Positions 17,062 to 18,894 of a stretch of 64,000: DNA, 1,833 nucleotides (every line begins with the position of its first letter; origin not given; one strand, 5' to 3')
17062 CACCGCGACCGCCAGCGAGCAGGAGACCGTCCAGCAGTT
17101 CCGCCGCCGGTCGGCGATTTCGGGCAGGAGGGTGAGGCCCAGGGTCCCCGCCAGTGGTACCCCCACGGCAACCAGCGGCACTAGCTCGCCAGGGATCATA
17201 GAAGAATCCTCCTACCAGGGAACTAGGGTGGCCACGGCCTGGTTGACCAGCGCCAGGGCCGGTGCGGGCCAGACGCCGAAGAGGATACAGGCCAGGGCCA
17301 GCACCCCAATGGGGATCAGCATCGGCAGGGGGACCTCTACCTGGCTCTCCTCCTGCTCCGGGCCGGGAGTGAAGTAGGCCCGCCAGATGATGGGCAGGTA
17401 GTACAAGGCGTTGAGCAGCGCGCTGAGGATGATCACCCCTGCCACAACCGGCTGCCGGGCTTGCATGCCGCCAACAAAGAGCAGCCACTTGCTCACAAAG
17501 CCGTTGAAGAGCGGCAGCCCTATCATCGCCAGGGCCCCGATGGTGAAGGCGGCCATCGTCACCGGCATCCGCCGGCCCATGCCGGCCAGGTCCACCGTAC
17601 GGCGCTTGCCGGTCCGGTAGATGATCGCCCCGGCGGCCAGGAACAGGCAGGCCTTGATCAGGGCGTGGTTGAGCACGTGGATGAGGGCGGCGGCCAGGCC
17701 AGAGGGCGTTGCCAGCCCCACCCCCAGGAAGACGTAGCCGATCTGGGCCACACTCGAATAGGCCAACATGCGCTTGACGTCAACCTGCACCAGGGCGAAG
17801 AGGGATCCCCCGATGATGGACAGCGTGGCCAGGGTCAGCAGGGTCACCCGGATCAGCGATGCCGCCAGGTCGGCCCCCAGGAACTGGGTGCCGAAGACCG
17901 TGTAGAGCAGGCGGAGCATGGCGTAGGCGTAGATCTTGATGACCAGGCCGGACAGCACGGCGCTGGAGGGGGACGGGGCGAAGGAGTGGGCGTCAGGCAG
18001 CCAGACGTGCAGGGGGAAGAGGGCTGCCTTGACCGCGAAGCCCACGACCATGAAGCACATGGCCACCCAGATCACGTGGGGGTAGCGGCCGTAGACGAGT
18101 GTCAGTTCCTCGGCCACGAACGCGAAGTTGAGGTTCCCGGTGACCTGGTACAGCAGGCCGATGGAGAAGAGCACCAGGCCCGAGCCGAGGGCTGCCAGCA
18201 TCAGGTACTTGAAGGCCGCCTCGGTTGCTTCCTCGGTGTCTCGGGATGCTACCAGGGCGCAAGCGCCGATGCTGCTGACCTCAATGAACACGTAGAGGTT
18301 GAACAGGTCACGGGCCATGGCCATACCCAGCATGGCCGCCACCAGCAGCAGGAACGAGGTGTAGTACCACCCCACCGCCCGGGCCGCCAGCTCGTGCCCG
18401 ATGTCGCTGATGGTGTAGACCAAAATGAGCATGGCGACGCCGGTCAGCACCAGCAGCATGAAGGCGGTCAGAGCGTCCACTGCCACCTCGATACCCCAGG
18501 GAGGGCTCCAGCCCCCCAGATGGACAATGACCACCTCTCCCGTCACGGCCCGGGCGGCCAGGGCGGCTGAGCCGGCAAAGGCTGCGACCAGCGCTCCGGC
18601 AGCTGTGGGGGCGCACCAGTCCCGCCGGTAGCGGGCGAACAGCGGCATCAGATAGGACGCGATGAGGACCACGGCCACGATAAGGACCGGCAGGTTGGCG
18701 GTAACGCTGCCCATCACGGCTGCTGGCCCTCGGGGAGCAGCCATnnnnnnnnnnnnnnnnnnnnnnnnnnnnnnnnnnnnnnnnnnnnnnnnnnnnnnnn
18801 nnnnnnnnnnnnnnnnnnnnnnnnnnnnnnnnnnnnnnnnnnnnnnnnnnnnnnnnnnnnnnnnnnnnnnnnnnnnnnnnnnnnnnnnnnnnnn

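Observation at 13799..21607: Mbh/Mbx-ordered Mrp (CPA3) cluster with three MrpD paralogs and no catalytic redox module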

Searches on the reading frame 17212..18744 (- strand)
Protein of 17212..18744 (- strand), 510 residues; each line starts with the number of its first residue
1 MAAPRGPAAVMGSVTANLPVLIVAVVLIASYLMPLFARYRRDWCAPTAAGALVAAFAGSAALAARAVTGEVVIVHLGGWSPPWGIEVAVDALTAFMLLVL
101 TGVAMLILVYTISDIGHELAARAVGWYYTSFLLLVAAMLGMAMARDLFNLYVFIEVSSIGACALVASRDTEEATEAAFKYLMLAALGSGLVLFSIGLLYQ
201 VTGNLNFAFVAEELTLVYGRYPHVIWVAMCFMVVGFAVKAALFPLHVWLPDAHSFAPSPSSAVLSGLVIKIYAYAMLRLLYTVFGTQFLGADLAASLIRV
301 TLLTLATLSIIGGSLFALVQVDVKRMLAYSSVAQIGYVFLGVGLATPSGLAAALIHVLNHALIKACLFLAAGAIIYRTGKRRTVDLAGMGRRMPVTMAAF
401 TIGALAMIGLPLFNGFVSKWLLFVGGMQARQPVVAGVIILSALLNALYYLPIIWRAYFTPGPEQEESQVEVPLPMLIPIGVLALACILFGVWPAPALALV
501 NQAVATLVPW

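Call 4: search_protein_families(library=pfam, proteins=[window:17212-18744:-], max_evalue=0.01)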
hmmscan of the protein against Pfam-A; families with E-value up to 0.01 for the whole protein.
window:17212-18744:- (510 aa): 2 families
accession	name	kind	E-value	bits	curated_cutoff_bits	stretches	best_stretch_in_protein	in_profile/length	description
PF00361.26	Proton_antipo_M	-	1.5e-64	218.5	21.5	1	144-442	1-291/294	NADH:quinone oxidoreductase/Mrp antiporter, TM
PF00662.26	Proton_antipo_N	-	8e-05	22.9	24.5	1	86-112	12-38/51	NADH-Ubiquinone oxidoreductase (complex I), chain 5 N-terminus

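Call 6: search_protein_families(library=ncbifam, proteins=[window:17212-18744:-], max_evalue=0.001)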
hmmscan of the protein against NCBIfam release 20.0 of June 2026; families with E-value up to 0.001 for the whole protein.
window:17212-18744:- (510 aa): 76 families (the best 25 are shown)
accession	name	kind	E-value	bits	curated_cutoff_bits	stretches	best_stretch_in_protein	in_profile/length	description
NF009305.0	PRK12662.1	equivalog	6e-108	361.7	700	1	16-507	3-490/492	putative monovalent cation/H+ antiporter subunit D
NF006240.0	PRK08376.1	subfamily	4.5e-97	326.1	662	1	16-499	4-499/521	putative monovalent cation/H+ antiporter subunit D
NF006241.0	PRK08377.1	equivalog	1.4e-96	324.5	645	1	18-505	4-475/494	NADH dehydrogenase subunit N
NF006419.0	PRK08668.1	equivalog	1.3e-87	295.1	617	1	22-505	7-479/613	NADH dehydrogenase subunit M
NF006236.0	PRK08375.1-1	equivalog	4.5e-82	276.6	663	1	13-502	3-490/493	putative monovalent cation/H+ antiporter subunit D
NF009306.0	PRK12663.1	equivalog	2e-81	274.3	542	1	17-507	4-481/498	Na+/H+ antiporter subunit D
NF005561.0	PRK07234.1-1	equivalog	1e-75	255.6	718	1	18-466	8-448/569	putative monovalent cation/H+ antiporter subunit D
NF005086.0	PRK06521.1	equivalog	1e-75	255.5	667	1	20-508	9-507/669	hydrogenase 4 subunit B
NF005818.0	PRK07691.1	equivalog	1.6e-71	241.8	586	1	16-508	3-484/496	Na+/H+ antiporter subunit D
TIGR01972.1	NDH_I_M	subfamily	1.7e-71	241.3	263.8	1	53-508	36-483/486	NADH-quinone oxidoreductase subunit M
NF009308.0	PRK12665.1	equivalog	3e-68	230.7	585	1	18-463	8-443/531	Na+/H+ antiporter subunit D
NF006237.0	PRK08375.1-2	equivalog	8.2e-67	226.4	597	1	20-437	4-391/497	putative monovalent cation/H+ antiporter subunit D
TIGR01770.1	NDH_I_N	subfamily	7.4e-65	219.7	332.6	1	18-495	5-470/472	NADH-quinone oxidoreductase subunit NuoN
NF005140.0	PRK06589.1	equivalog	1.9e-64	218.3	470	1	16-489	9-474/489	putative monovalent cation/H+ antiporter subunit D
NF005044.0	PRK06458.1-4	equivalog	2.6e-62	211.3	610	1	86-506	69-493/531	hydrogenase 4 subunit F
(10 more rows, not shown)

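Call 30: search_solved_structures(query=window:17212-18714:-, max_evalue=1e-20)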
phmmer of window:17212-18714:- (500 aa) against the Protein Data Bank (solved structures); distinct sequences matched with E-value up to 1e-20: 63 (the best 60 are shown).
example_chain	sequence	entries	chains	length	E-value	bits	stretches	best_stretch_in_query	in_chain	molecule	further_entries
6u8y_H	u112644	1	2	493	9.5e-73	249.2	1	8-497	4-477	NADH dehydrogenase subunit N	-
6cfw_H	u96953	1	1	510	1.1e-68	235.8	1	55-483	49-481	Monovalent cation/H+ antiporter subunit D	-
6u8y_X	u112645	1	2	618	1.3e-52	182.7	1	115-487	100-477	NADH dehydrogenase subunit M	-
6z16_D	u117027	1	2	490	2.7e-49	171.8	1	7-481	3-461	Multisubunit Na+/H+ antiporter, D subunit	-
7qru_D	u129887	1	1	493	8.6e-47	163.6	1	7-485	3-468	Na+/H+ antiporter subunit D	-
7qru_A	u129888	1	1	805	3e-41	145.3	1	55-499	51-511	Na+/H+ antiporter subunit A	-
8e9g_M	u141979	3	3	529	1.4e-39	139.8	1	9-495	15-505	NADH-quinone oxidoreductase, M subunit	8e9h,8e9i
7d3u_D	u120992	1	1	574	1.7e-39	139.5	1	11-457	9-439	Monovalent Na+/H+ antiporter subunit D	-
7ar7_N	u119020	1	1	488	4.5e-38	134.8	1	120-494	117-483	NADH-ubiquinone oxidoreductase chain 2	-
8e73_2M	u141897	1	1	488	5.8e-38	134.4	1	120-494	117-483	Nad2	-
7a23_I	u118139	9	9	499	5.9e-38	134.4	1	120-494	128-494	Nad2m | NADH-ubiquinone oxidoreductase chain 2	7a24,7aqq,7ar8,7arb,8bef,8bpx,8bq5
8e9g_N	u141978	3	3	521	1.8e-37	132.8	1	122-494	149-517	NADH-quinone oxidoreductase subunit N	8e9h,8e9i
8qby_M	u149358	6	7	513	3.2e-36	128.7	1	7-498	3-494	NADH dehydrogenase subunit M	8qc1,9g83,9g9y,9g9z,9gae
6x89_2M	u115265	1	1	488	9.5e-36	127.2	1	120-493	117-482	NU2M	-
6hum_F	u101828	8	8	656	1.5e-35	126.5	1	9-447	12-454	NADH dehydrogenase subunit 5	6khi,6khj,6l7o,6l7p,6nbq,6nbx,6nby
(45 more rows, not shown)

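Call 41: search_dna_similar(query=window:17212-18714:-, collection=plasmids, mode=protein, max_rows=25, rows=spread)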
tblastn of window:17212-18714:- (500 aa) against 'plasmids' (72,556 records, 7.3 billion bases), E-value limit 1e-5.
Records with a match: 485; places in all: 1272; records where one place covers at least 80% of the query: 220.
Best place of each record, by identity: <60% 485.
By first word of the organism name: Sinorhizobium 75; Rhizobium 64; Phaeobacter 57; Azospirillum 18; Streptomyces 18; Shinella 14; Ensifer 11; Leisingera 10; Mycobacterium 9; Sphingobium 9; and 108 more.
By predicted mobility (MOB-suite, as given by PLSDB): non-mobilizable 327; conjugative 98; mobilizable 60.
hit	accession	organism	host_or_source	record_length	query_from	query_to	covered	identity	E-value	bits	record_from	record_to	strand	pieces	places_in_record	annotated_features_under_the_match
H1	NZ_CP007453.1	Peptoclostridium acidaminophilum DSM 3953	black mud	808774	62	481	84%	39.0%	7e-87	299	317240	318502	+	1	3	proton-conducting transporter membrane subunit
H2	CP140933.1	Sinorhizobium meliloti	Medicago lupulina,whole organism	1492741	74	483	82%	36.1%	5e-53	200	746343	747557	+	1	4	monovalent cation/H+ antiporter subunit D family protein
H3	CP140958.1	Sinorhizobium meliloti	Medicago lupulina,whole organism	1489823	74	483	82%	35.6%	1e-52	199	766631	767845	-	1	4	monovalent cation/H+ antiporter subunit D family protein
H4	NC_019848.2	Sinorhizobium meliloti GR4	-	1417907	74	483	82%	35.5%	5e-52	197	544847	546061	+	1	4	record has no annotation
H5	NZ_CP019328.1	Natronorubrum daqingense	-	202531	63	464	80%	35.6%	4e-54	203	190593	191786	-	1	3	proton-conducting transporter membrane subunit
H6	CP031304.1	Natrinema thermotolerans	Cell culture,Korean salt-fermented food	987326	68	458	78%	36.2%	2e-46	213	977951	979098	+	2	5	none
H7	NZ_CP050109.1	Rhizobium leguminosarum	Trifolium repens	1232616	72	500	86%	32.0%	3e-39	159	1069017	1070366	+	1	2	record has no annotation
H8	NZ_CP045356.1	Vibrio sp. THAF64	pure culture,Surface of a sandy ...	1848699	64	498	87%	30.3%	2e-42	169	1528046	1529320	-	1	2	none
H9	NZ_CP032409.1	Rhizobium rosettiformans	Isolation,ex cyanobacteria field sample ...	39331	139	482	69%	37.2%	3e-51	195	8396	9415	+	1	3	proton-conducting transporter membrane subunit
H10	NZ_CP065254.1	Streptomyces clavuligerus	cell culture,lab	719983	69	480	82%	30.7%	1e-19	100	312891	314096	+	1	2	Na+/H+ antiporter subunit A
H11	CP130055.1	Sinorhizobium meliloti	Medicago,Cell culture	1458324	74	483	82%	30.4%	7e-24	113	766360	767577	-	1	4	none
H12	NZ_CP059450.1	Azospirillum brasilense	Prokaryotes,soil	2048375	136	484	70%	35.3%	2e-30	133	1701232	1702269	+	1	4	none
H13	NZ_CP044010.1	Rhizobium sp. BG6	Prosopis cineraria,pure bacterial ...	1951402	69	484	83%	29.1%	1e-28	128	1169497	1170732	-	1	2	none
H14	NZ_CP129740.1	Klebsiella pneumoniae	Homo sapiens,whole organism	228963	74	487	83%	28.8%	1e-21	106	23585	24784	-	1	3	nuoL: NADH-quinone oxidoreductase subunit L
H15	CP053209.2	Rhizobium leguminosarum bv. trifolii TA1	Trifolium spumosum L. (Annual ...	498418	72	419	70%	33.9%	8e-35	146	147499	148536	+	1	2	hyfB: hydrogenase 4 subunit B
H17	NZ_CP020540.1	Sphingobium herbicidovorans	cell culture,soil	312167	136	484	70%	31.9%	1e-22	109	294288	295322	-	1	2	monovalent cation/H+ antiporter subunit A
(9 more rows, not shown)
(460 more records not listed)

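Call 42: get_annotated_region(hit=H2, flank=7000)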
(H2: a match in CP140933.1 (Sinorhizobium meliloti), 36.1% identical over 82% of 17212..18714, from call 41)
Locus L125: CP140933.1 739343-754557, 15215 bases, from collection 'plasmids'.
description: Sinorhizobium meliloti strain ml28 plasmid pSymA, complete sequence
organism: Sinorhizobium meliloti (NCBI taxid 382)
taxonomy: Bacteria; Pseudomonadota; Alphaproteobacteria; Hyphomicrobiales; Rhizobiaceae; Sinorhizobium; Sinorhizobium meliloti
host: -; source: Medicago lupulina,whole organism; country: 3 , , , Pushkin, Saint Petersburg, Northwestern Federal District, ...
typing (MOB-suite, as given by PLSDB): conjugative; relaxase MOBQ; mating-pair formation MPF_T
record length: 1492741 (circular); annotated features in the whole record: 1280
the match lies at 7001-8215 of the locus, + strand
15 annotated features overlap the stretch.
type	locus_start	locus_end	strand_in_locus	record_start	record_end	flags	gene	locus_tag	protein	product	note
CDS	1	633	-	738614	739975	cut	-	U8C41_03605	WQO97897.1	protein-glutamate O-methyltransferase CheR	-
CDS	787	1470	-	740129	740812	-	-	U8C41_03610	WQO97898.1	response regulator transcription factor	-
CDS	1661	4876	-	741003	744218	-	-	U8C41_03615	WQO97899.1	PAS domain S-box protein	-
CDS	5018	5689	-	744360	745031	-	-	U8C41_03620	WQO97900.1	protein-L-isoaspartate(D-aspartate) O-methyltransferase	-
CDS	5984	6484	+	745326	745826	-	-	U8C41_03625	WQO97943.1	NADH-quinone oxidoreductase subunit J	-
CDS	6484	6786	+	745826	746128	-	nuoK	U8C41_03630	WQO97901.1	NADH-quinone oxidoreductase subunit NuoK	-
CDS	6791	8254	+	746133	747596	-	-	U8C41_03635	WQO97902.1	monovalent cation/H+ antiporter subunit D family protein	-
CDS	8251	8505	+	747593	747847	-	-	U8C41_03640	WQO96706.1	hypothetical protein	-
CDS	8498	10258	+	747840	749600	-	-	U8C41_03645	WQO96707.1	Na(+)/H(+) antiporter subunit D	-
CDS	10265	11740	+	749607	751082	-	-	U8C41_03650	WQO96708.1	NADH-quinone oxidoreductase subunit M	-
CDS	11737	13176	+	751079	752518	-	-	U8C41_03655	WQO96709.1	NADH-quinone oxidoreductase subunit N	-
CDS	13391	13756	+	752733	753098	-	-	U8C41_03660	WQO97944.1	NADH-quinone oxidoreductase subunit A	-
CDS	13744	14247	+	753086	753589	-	-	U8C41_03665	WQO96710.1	NADH-quinone oxidoreductase subunit B family protein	-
CDS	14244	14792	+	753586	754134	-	-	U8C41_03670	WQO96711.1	NADH-quinone oxidoreductase subunit C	-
CDS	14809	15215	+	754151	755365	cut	nuoD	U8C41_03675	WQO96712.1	NADH dehydrogenase (quinone) subunit D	-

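Call 43: get_annotated_region(hit=H1, flank=9000)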
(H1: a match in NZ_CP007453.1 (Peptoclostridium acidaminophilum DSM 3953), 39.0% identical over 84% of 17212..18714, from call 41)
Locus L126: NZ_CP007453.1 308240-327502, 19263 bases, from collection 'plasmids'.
description: Peptoclostridium acidaminophilum DSM 3953 strain al-2 plasmid EAL2_808p, complete sequence
organism: Peptoclostridium acidaminophilum DSM 3953 (NCBI taxid 1286171)
taxonomy: Bacteria; Bacillota; Clostridia; Peptostreptococcales; Peptoclostridiaceae; Peptoclostridium; Peptoclostridium acidaminophilum; Peptoclostridium acidaminophilum DSM 3953
host: -; source: black mud; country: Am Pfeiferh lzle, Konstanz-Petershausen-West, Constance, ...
typing (MOB-suite, as given by PLSDB): non-mobilizable
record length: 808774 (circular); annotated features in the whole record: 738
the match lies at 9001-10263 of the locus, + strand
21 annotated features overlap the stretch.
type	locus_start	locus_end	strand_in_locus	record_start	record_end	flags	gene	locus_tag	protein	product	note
CDS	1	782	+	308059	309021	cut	asrC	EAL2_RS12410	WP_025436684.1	sulfite reductase subunit C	GO:0006790 - sulfur compound metabolic process [Evidence IEA]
CDS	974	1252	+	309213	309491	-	-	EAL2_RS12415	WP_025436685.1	hypothetical protein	-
CDS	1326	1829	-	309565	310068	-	-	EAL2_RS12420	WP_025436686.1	QueT transporter family protein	-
CDS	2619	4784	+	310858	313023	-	-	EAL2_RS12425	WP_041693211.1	heavy metal translocating P-type ATPase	-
CDS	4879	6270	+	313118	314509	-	-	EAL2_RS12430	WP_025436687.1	WG repeat-containing protein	-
CDS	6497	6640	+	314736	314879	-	-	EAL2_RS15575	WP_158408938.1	hypothetical protein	-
CDS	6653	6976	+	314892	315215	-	-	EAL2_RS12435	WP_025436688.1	Na+/H+ antiporter subunit E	-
CDS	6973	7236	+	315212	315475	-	-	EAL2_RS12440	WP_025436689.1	monovalent cation/H+ antiporter complex subunit F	GO:0034220 - monoatomic ion transmembrane transport [Evidence IEA]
CDS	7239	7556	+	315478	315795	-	mnhG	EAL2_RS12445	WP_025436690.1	monovalent cation/H(+) antiporter subunit G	GO:0098662 - inorganic cation transmembrane transport [Evidence IEA]; GO:1902600 - proton transmembrane transport ...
CDS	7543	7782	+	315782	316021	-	-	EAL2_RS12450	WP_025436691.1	hydrogenase subunit MbhD domain-containing protein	-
CDS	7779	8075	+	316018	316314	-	mbhE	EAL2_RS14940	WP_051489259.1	hydrogen gas-evolving membrane-bound hydrogenase subunit E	-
CDS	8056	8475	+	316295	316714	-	-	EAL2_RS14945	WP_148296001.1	MnhB domain-containing protein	-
CDS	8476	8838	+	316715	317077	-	-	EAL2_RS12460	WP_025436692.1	cation:proton antiporter subunit C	-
CDS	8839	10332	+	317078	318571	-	-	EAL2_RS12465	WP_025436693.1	proton-conducting transporter membrane subunit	-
CDS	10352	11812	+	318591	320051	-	-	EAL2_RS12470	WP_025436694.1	proton-conducting transporter membrane subunit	-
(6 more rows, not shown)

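Call 44: get_annotated_region(hit=H17, flank=6000)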
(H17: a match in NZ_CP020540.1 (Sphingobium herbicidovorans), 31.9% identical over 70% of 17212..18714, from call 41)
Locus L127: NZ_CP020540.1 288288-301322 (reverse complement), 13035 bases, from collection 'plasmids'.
description: Sphingobium herbicidovorans strain MH plasmid pSHV1, complete sequence
organism: Sphingobium herbicidovorans (NCBI taxid 76947)
taxonomy: Bacteria; Pseudomonadota; Alphaproteobacteria; Sphingomonadales; Sphingomonadaceae; Sphingobium; Sphingobium herbicidovorans
host: -; source: cell culture,soil; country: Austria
typing (MOB-suite, as given by PLSDB): conjugative; replicon rep_cluster_647; relaxase MOBF; mating-pair formation MPF_F
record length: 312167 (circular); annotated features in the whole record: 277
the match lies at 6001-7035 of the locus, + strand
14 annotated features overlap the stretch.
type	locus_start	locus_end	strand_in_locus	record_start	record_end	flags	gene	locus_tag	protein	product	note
CDS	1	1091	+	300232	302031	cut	-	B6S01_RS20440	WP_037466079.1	chloride channel protein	-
CDS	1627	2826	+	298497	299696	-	-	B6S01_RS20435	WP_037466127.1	IS256 family transposase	-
CDS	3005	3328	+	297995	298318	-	-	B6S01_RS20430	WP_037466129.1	XRE family transcriptional regulator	-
CDS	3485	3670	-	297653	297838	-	-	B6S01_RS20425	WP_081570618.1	DUF465 domain-containing protein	-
CDS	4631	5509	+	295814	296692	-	-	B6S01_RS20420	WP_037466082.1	universal stress protein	-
CDS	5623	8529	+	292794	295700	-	-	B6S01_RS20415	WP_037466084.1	monovalent cation/H+ antiporter subunit A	GO:0098662 - inorganic cation transmembrane transport [Evidence IEA]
CDS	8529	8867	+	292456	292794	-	-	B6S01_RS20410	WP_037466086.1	Na+/H+ antiporter subunit C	-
CDS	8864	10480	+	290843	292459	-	-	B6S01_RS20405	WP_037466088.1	monovalent cation/H+ antiporter subunit D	-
CDS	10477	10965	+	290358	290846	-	-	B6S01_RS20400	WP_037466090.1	Na+/H+ antiporter subunit E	GO:0006812 - monoatomic cation transport [Evidence IEA]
CDS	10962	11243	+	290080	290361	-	-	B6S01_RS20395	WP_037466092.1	K+/H+ antiporter subunit F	GO:0034220 - monoatomic ion transmembrane transport [Evidence IEA]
CDS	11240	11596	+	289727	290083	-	mnhG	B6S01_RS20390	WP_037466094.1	monovalent cation/H(+) antiporter subunit G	GO:0098662 - inorganic cation transmembrane transport [Evidence IEA]; GO:1902600 - proton transmembrane transport ...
CDS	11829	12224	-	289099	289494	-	-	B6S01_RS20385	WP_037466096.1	type II toxin-antitoxin system VapC family toxin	-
CDS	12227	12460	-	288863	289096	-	-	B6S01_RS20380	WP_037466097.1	AbrB/MazE/SpoVT family DNA-binding domain-containing protein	-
CDS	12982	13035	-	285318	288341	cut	mobF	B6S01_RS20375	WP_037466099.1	MobF family relaxase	-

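Call 45: get_annotated_region(hit=H10, flank=6000)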
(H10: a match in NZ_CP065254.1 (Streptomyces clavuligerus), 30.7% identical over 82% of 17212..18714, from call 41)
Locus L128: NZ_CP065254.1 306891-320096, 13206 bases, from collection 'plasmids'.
description: Streptomyces clavuligerus strain F1D7 plasmid pF1D7A, complete sequence
organism: Streptomyces clavuligerus (NCBI taxid 1901)
taxonomy: Bacteria; Actinomycetota; Actinomycetes; Kitasatosporales; Streptomycetaceae; Streptomyces; Streptomyces clavuligerus
host: -; source: cell culture,lab; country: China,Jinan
typing (MOB-suite, as given by PLSDB): non-mobilizable; replicon rep_cluster_12,rep_cluster_1879,rep_cluster_1910,rep_cluster_1922,rep_cluster_40
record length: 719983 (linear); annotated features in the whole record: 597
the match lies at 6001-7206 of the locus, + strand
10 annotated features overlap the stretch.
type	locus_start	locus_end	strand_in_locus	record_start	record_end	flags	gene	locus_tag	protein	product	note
CDS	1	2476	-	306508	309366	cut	-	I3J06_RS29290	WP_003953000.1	ATP-binding protein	-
CDS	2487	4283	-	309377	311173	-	-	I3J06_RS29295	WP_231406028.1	hypothetical protein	-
CDS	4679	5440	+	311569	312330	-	-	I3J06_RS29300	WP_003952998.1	hypothetical protein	-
CDS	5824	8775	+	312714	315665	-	-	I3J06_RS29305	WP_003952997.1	Na+/H+ antiporter subunit A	-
CDS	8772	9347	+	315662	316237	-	-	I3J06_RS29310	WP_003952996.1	Na(+)/H(+) antiporter subunit C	-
CDS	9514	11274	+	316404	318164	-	-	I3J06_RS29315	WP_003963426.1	Na+/H+ antiporter subunit D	GO:0042773 - ATP synthesis coupled electron transport [Evidence IEA]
CDS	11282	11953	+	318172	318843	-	-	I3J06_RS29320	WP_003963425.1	Na+/H+ antiporter subunit E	GO:0006812 - monoatomic cation transport [Evidence IEA]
CDS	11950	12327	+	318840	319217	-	-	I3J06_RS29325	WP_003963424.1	monovalent cation/H+ antiporter complex subunit F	GO:0034220 - monoatomic ion transmembrane transport [Evidence IEA]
CDS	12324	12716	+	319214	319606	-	mnhG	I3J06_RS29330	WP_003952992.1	monovalent cation/H(+) antiporter subunit G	GO:0098662 - inorganic cation transmembrane transport [Evidence IEA]; GO:1902600 - proton transmembrane transport ...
CDS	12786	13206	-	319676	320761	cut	-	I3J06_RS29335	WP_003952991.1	hypothetical protein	-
